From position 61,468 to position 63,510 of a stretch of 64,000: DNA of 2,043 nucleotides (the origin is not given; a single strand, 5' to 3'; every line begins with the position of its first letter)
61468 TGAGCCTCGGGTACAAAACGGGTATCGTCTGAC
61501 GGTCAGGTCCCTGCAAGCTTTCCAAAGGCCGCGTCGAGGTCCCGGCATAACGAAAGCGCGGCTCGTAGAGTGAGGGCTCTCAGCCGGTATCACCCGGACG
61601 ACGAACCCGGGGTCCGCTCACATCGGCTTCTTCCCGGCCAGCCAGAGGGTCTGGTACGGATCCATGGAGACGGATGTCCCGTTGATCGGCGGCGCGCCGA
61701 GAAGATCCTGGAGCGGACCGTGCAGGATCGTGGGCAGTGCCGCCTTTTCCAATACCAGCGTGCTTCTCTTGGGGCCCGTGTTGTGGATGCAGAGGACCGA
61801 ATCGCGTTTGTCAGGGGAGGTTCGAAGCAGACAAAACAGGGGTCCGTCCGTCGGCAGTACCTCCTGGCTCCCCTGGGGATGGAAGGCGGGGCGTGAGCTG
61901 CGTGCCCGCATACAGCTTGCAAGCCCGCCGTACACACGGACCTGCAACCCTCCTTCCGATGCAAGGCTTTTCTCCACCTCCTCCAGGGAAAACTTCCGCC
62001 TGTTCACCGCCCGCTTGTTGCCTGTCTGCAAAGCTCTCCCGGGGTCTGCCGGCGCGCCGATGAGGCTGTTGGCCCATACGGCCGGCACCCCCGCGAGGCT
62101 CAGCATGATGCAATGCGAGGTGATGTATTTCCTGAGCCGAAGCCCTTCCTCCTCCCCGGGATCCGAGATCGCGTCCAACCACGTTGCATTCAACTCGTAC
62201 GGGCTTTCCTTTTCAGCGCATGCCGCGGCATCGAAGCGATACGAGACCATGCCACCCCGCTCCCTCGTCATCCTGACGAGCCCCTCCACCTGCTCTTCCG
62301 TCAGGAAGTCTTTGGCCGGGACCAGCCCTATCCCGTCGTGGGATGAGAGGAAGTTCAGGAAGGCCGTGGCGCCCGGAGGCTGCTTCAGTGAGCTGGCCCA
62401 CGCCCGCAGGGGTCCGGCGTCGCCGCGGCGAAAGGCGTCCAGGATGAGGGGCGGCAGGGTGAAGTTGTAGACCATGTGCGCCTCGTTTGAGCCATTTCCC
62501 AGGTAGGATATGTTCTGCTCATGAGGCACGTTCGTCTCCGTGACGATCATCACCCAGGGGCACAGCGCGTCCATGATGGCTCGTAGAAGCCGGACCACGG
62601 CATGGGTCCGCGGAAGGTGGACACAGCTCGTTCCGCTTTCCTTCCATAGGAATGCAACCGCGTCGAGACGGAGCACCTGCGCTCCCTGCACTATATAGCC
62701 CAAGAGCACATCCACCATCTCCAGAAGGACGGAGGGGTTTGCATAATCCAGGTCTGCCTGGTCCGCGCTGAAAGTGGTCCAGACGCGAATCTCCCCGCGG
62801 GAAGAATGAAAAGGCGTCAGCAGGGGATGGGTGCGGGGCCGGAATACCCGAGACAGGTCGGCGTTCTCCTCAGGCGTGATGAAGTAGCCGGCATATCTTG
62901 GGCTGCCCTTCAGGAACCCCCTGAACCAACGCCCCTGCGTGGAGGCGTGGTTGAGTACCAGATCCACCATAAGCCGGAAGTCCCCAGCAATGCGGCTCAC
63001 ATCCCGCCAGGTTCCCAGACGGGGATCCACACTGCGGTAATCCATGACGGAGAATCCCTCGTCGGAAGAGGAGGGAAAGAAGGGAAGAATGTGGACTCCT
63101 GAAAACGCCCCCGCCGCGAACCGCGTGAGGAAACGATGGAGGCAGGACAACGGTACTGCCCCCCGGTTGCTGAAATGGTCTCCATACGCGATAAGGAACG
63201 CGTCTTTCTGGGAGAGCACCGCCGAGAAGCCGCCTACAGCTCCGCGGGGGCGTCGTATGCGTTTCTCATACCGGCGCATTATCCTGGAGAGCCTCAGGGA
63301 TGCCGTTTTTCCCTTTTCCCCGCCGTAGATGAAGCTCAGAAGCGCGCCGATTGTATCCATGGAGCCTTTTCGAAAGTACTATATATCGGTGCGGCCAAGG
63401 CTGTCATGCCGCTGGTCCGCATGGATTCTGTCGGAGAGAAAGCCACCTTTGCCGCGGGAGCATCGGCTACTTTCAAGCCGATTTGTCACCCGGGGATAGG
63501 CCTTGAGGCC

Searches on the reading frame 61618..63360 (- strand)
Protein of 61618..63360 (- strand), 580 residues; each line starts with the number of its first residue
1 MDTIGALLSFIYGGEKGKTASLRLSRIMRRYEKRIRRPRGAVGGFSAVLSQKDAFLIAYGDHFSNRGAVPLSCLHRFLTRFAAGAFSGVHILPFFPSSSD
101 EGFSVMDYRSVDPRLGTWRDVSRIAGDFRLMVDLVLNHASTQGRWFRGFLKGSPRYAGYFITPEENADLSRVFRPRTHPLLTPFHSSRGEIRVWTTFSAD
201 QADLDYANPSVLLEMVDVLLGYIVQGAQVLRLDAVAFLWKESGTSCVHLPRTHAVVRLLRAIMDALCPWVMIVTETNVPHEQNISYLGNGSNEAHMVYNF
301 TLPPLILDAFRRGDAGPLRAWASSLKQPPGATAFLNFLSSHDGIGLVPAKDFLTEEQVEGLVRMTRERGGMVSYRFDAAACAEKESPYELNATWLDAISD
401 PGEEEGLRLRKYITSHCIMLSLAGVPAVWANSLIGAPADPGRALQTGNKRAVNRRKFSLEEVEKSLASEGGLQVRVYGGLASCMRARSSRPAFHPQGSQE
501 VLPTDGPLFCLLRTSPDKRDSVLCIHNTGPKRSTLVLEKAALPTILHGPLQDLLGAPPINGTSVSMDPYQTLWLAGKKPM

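Call 96: search_protein_families(library=pfam, proteins=[window:61618-63360:-], max_evalue=0.00001)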
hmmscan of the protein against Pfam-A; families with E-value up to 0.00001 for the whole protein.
window:61618-63360:- (580 aa): 1 family
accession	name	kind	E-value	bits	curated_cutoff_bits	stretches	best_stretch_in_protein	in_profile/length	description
PF00128.31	Alpha-amylase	-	2.1e-23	83.7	22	1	86-303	33-269/446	Alpha amylase, catalytic domain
